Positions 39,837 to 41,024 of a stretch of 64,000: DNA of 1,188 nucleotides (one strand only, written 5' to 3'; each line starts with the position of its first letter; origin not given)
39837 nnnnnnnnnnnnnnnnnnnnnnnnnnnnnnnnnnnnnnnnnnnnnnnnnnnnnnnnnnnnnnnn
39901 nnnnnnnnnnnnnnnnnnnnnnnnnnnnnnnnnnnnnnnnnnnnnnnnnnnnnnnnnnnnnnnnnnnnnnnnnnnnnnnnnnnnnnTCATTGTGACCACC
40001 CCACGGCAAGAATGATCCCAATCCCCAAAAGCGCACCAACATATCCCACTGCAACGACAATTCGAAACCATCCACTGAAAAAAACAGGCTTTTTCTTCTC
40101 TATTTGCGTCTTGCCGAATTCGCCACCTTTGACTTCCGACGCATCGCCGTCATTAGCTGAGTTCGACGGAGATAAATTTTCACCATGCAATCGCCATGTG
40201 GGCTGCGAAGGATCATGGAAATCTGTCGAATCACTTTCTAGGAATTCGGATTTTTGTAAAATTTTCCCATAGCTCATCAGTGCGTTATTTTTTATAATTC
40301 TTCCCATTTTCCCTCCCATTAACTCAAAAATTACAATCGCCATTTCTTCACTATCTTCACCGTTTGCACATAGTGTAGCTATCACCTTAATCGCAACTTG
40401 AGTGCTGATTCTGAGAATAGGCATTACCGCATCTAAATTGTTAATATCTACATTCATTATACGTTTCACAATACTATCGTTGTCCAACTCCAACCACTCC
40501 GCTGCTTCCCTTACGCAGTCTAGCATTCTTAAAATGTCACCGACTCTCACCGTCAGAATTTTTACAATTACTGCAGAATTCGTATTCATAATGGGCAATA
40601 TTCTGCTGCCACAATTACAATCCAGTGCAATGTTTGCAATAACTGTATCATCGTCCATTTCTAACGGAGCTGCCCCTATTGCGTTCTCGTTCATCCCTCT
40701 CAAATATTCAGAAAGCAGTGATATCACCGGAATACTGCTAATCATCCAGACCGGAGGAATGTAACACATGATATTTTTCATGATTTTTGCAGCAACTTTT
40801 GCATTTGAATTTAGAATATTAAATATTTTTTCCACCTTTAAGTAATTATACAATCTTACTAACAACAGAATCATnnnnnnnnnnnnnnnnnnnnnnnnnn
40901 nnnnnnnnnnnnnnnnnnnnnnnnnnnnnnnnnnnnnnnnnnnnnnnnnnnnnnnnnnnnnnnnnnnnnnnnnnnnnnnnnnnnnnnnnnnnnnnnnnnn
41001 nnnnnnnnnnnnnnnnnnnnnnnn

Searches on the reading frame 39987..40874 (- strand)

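Call 12: search_protein_families(library=pfam, proteins=[window:39987-40874:-], max_evalue=0.01)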
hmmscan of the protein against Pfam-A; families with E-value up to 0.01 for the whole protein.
window:39987-40874:- (295 aa): 1 family
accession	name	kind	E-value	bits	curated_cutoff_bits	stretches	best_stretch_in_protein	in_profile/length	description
PF01200.24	Ribosomal_S28e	-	0.0017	18.7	25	0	109-125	46-62/64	Ribosomal protein S28e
